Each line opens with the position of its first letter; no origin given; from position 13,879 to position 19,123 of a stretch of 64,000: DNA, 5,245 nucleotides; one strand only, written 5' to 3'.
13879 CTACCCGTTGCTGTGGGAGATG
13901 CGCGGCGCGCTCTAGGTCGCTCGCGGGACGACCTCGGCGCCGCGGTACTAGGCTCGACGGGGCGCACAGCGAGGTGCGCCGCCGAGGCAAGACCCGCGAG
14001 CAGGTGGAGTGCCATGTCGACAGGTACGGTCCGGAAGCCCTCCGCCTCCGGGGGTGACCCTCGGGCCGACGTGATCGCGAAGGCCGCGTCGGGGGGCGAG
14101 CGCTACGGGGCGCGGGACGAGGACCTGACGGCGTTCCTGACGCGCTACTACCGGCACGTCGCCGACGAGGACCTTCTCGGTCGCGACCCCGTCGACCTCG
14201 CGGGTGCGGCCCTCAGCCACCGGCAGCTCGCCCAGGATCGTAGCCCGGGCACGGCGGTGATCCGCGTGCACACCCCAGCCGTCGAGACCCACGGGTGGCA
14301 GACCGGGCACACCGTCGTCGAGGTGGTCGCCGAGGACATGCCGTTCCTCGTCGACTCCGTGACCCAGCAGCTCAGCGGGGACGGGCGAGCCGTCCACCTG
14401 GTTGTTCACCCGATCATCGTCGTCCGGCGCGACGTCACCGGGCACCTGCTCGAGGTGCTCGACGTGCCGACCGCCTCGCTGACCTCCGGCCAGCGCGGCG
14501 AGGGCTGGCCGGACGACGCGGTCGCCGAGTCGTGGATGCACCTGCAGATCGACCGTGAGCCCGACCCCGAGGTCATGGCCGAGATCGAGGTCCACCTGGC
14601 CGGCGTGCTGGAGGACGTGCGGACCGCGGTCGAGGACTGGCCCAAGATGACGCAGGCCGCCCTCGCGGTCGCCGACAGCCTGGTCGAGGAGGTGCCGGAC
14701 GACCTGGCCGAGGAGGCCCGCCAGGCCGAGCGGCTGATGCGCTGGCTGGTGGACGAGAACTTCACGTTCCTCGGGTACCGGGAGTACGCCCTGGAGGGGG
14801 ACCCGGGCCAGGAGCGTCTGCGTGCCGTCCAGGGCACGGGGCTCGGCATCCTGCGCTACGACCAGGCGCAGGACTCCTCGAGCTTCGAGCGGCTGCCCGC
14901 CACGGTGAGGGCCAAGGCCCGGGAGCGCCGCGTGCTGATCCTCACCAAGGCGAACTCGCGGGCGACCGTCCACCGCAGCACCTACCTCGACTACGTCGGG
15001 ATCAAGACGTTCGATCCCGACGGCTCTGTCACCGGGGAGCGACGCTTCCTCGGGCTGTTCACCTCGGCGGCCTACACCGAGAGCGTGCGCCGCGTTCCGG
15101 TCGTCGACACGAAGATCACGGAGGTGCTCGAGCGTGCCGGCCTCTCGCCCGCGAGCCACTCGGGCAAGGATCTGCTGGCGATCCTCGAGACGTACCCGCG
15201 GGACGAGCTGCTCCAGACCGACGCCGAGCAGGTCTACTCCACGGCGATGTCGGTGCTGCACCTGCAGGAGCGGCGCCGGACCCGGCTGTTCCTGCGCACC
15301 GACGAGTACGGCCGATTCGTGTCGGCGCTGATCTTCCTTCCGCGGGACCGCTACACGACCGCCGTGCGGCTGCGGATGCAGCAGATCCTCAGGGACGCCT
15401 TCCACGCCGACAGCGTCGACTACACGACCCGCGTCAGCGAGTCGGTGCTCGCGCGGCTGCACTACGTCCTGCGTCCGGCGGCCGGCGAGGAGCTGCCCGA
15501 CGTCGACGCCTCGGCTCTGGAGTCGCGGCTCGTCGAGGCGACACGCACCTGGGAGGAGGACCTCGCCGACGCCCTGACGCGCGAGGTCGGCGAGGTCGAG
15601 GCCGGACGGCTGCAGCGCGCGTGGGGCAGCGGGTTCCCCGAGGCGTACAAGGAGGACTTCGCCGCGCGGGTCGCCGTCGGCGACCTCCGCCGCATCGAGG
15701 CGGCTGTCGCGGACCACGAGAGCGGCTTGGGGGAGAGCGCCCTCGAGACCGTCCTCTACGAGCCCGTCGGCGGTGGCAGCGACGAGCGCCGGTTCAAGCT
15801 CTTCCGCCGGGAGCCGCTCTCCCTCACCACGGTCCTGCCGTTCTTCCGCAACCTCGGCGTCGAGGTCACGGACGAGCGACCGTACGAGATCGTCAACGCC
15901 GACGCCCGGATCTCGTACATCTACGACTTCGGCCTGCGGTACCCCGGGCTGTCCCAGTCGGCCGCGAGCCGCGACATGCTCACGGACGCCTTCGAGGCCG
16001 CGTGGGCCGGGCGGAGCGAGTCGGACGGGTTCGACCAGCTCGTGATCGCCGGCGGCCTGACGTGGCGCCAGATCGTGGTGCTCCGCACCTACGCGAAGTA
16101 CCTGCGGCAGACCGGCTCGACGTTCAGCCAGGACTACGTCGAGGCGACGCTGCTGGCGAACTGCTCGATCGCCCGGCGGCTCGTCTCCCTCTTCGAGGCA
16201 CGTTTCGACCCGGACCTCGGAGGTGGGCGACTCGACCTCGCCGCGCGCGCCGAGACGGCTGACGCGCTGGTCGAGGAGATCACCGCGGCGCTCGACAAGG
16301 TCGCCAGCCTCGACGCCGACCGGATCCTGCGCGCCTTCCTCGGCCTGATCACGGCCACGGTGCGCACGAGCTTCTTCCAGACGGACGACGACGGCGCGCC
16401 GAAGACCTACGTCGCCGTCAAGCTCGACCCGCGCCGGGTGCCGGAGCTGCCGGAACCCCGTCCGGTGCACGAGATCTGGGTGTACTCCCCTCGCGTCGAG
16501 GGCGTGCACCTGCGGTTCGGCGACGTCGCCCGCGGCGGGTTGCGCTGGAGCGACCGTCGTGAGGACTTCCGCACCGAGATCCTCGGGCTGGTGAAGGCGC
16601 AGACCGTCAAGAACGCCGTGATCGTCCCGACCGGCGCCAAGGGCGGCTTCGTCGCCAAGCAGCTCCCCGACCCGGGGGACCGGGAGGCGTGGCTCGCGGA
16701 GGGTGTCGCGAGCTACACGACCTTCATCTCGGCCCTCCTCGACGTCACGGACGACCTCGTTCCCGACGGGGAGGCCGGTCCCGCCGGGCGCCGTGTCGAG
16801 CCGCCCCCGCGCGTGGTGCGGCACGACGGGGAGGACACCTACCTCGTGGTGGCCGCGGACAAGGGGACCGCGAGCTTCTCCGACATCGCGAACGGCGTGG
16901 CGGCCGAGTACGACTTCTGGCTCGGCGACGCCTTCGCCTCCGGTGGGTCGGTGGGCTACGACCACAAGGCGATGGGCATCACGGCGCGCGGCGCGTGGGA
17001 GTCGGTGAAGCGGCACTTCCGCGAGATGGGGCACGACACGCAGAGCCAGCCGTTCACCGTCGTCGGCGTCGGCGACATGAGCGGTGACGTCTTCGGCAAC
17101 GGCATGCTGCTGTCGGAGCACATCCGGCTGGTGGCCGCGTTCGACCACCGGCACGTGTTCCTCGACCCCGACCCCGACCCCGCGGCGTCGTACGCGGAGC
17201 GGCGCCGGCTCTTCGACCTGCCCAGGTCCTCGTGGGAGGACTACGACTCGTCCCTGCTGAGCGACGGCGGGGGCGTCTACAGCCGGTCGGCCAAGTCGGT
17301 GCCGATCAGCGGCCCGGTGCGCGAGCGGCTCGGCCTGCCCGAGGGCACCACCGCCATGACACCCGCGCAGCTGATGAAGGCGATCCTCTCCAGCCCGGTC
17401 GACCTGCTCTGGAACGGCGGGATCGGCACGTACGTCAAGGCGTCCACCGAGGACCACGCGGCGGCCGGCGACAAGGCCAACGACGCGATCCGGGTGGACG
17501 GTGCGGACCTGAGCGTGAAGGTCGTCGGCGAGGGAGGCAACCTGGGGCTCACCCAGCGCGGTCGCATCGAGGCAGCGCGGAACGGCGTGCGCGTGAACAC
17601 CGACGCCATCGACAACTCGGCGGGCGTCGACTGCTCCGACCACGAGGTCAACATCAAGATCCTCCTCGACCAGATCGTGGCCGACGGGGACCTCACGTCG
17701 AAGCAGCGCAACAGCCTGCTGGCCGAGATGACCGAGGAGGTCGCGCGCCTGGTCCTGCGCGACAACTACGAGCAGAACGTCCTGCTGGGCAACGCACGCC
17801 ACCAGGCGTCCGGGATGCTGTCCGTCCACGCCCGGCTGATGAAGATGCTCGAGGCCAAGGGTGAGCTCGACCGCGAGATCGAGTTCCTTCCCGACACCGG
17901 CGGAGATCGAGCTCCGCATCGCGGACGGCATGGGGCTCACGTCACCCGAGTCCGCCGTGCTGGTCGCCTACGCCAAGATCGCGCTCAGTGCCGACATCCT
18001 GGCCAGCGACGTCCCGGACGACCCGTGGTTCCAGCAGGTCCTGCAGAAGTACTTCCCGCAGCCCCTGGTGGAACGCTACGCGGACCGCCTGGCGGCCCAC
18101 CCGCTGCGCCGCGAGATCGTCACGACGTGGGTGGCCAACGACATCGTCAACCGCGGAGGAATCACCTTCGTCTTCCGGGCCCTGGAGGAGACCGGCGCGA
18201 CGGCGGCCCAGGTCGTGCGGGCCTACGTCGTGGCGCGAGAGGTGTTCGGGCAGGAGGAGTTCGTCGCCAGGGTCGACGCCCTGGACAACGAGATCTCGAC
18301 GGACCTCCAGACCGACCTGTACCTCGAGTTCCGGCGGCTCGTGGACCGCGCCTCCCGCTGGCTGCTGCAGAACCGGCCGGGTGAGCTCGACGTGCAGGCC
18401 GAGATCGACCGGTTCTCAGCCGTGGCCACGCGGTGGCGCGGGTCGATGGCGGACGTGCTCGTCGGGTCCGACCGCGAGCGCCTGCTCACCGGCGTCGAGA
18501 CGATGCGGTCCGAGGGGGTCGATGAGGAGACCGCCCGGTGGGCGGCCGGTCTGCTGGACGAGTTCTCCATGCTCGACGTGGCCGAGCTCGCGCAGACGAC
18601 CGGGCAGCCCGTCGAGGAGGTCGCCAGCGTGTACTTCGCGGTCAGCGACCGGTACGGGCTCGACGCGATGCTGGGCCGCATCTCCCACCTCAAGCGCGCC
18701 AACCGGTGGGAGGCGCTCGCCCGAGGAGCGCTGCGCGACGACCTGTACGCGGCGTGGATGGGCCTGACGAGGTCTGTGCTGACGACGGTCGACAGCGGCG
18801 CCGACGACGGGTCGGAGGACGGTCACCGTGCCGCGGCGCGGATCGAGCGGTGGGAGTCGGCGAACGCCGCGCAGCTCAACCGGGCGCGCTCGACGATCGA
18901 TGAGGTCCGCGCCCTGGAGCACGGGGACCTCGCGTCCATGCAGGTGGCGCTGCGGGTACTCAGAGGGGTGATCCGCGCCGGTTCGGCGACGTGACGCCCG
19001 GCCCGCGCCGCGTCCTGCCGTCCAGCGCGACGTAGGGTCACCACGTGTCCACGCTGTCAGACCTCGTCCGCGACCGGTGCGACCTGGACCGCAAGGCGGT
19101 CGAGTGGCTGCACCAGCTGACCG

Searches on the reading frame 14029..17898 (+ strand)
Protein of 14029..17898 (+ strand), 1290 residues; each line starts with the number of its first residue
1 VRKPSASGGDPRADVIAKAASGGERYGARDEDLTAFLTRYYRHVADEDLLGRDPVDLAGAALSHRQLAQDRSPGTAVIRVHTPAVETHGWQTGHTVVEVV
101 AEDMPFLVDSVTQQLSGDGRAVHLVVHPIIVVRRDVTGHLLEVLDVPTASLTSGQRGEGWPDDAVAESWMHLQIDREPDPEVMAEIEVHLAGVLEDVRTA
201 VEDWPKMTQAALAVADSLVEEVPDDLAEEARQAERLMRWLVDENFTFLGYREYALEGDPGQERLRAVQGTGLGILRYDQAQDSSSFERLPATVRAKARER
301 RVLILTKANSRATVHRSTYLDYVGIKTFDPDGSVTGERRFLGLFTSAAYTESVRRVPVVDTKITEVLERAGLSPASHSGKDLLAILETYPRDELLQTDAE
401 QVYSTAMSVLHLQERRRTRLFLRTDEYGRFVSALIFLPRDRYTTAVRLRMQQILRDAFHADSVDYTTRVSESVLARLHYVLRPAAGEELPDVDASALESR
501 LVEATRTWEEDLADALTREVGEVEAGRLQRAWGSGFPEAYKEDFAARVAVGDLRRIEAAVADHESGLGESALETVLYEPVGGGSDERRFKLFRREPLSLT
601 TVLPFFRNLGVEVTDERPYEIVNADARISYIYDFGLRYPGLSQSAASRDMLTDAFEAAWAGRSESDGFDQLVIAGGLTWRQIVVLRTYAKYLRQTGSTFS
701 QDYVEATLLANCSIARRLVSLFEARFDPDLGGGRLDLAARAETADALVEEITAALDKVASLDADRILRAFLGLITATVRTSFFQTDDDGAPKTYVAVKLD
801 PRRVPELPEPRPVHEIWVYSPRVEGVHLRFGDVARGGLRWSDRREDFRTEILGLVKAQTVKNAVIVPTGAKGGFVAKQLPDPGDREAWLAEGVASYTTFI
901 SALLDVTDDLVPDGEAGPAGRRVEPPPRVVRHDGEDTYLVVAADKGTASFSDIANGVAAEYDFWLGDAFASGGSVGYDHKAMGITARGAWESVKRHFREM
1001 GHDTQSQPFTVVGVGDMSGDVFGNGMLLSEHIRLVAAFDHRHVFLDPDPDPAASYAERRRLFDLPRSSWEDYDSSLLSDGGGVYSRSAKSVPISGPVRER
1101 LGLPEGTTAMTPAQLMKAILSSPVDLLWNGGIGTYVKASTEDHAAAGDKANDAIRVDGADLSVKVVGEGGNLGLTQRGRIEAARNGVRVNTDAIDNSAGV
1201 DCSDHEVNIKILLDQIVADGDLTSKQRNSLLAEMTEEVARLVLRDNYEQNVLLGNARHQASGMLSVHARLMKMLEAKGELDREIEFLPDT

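Call 65: search_protein_families(library=pfam, proteins=[window:14029-17898:+], max_evalue=0.00001)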
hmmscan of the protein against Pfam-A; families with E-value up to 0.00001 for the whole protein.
window:14029-17898:+ (1290 aa): 7 families
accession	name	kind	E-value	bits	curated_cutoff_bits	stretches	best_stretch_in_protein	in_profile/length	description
PF05088.18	Bac_GDH_CD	-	9.5e-263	872.6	22.8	1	750-1254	1-495/497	Bacterial NAD-glutamate dehydrogenase, catalytic domain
PF21075.3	GDH_ACT1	-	7.7e-53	178.6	23.7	1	36-188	1-142/144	Glutamate dehydrogenase, ACT1 domain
PF21076.3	GDH_ACT2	-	2.1e-35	121.6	22.8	1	419-509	1-90/90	Glutamate dehydrogenase, ACT2 domain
PF21078.2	GDH_HM3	-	1.1e-30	105.9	24.6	1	664-728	2-66/66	Glutamate dehydrogenase, helical motif 3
PF21073.2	GDH_HM1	-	1.9e-24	85.8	21.2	1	356-415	1-60/60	Glutamate dehydrogenase, helical motif 1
PF21077.3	GDH_ACT3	-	3.8e-21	75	22.2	1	573-641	3-72/80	Glutamate dehydrogenase, ACT3 domain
PF21079.2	GDH_HM2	-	8.4e-14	51.7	21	1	515-558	1-44/45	Glutamate dehydrogenase, helical motif 2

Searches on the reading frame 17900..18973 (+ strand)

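Call 65: search_protein_families(library=pfam, proteins=[window:17900-18973:+], max_evalue=0.00001)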
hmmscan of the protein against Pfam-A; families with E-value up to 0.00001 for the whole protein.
window:17900-18973:+ (358 aa): 1 family
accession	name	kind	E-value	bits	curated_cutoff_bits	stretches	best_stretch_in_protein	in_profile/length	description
PF21074.2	GDH_C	-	1.9e-122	409.1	26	1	10-355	1-338/339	Glutamate dehydrogenase, C-terminal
